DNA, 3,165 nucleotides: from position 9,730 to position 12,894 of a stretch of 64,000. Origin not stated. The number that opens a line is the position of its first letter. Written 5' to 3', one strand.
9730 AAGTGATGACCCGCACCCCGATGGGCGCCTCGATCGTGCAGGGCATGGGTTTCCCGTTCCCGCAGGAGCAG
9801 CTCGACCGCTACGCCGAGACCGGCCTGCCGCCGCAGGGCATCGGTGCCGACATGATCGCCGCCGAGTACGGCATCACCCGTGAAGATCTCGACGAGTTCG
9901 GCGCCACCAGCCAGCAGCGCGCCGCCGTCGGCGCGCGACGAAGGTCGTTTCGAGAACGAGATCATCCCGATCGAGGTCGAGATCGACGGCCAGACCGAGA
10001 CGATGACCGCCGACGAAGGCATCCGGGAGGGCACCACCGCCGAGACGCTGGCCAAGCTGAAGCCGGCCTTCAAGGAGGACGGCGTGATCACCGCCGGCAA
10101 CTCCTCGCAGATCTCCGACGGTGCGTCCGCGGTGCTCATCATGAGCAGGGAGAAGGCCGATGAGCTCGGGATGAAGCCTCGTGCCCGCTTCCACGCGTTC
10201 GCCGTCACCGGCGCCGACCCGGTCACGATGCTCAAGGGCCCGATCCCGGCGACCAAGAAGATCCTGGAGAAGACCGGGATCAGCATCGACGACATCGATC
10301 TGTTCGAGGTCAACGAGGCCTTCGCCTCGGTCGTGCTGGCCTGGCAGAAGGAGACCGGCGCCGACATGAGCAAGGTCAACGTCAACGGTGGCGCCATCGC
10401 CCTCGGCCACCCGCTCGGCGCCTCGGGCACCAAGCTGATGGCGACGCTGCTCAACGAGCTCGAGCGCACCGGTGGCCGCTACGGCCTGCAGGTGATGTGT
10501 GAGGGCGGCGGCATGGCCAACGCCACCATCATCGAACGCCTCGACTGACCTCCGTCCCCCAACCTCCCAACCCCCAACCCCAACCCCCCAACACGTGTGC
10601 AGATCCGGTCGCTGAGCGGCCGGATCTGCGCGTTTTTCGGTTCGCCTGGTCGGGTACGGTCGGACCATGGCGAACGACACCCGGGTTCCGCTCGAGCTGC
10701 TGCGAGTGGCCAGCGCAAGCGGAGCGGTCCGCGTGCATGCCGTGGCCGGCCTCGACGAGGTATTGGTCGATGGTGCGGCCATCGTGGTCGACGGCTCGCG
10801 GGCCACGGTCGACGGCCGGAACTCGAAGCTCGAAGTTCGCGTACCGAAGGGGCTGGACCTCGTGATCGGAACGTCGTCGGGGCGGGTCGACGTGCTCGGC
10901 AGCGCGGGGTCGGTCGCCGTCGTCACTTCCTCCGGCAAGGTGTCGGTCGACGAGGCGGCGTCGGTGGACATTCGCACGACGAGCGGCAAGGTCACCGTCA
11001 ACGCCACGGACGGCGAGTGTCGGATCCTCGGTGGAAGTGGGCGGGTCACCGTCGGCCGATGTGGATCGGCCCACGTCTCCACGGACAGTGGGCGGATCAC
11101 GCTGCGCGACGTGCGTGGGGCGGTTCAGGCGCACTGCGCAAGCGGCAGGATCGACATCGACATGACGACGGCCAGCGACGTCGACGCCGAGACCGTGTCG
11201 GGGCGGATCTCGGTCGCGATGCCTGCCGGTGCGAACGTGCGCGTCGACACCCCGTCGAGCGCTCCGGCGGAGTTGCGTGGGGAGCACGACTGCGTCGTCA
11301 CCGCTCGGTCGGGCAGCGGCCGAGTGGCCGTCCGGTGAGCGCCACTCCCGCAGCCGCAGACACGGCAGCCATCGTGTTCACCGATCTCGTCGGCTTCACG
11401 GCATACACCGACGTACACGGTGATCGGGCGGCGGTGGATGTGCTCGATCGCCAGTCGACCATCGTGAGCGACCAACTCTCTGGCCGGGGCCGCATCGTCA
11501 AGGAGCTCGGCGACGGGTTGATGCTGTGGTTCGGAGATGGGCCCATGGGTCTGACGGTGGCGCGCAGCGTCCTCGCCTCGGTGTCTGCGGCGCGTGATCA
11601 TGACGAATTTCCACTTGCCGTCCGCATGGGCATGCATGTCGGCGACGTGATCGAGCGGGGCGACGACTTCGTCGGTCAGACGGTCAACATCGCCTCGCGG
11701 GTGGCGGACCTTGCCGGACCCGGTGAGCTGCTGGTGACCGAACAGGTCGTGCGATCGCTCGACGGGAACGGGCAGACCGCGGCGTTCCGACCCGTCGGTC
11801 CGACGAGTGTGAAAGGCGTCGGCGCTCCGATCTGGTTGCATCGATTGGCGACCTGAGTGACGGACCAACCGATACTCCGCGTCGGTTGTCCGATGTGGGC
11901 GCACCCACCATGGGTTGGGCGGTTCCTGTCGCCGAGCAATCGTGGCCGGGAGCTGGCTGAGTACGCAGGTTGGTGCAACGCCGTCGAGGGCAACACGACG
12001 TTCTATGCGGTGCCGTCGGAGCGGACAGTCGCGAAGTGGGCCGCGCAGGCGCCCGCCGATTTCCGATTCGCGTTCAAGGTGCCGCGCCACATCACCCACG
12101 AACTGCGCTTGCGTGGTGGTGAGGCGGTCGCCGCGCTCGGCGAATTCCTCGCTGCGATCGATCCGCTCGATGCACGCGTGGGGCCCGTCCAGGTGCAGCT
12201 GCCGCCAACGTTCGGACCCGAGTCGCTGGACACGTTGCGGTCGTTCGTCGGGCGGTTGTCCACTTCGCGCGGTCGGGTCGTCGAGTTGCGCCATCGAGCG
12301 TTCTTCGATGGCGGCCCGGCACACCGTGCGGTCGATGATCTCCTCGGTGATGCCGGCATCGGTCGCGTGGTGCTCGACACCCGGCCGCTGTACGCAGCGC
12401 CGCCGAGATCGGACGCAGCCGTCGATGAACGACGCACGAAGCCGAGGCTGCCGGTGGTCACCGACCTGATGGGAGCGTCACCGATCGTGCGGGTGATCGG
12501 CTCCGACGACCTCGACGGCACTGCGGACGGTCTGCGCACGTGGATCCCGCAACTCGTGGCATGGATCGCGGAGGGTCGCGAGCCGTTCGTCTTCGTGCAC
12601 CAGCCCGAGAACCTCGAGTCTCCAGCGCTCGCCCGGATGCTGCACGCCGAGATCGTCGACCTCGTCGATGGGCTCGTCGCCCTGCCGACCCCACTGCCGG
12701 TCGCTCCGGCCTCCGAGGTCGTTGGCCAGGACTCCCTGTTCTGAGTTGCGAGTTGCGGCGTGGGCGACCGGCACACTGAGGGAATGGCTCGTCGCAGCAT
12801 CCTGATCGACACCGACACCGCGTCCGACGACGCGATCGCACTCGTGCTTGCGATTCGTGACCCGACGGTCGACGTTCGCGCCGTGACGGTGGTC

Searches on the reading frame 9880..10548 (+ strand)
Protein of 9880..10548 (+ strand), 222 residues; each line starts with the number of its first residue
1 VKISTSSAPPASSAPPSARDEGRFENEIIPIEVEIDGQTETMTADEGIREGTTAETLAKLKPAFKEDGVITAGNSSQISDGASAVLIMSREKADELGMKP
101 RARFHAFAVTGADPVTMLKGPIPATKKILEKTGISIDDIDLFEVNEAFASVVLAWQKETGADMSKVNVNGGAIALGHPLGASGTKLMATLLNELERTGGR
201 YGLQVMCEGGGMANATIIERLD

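Call 59: search_protein_families(library=pfam, proteins=[window:9880-10548:+], max_evalue=0.001)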
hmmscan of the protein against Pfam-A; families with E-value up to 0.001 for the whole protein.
window:9880-10548:+ (222 aa): 2 families
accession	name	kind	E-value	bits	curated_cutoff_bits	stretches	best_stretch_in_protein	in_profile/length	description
PF02803.24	Thiolase_C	-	1.6e-47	160.6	27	1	99-220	2-123/123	Thiolase, C-terminal domain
PF00108.29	Thiolase_N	-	1.3e-26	94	26.4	1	17-91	186-260/260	Thiolase, N-terminal domain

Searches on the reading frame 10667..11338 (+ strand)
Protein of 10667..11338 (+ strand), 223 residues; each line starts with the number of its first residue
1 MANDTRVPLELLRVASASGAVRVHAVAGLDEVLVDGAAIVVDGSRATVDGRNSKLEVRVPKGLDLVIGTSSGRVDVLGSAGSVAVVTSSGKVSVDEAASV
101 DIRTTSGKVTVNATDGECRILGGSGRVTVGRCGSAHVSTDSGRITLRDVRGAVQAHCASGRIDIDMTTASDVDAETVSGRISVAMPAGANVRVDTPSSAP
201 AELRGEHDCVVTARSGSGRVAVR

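Call 59: search_protein_families(library=pfam, proteins=[window:10667-11338:+], max_evalue=0.001)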
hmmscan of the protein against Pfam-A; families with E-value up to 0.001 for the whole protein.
window:10667-11338:+ (223 aa): 1 family
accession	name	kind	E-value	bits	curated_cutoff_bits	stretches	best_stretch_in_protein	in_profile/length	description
PF13349.12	DUF4097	-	2.1e-12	47.4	22.9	1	48-196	61-204/247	Toastrack DUF4097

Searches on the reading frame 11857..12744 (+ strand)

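Call 59: search_protein_families(library=pfam, proteins=[window:11857-12744:+], max_evalue=0.001)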
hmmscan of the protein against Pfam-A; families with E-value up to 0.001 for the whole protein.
window:11857-12744:+ (295 aa): 1 family
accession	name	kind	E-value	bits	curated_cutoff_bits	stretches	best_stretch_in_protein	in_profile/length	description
PF01904.24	DUF72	-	8.7e-50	170.2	25.3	1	29-264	7-216/217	Protein of unknown function DUF72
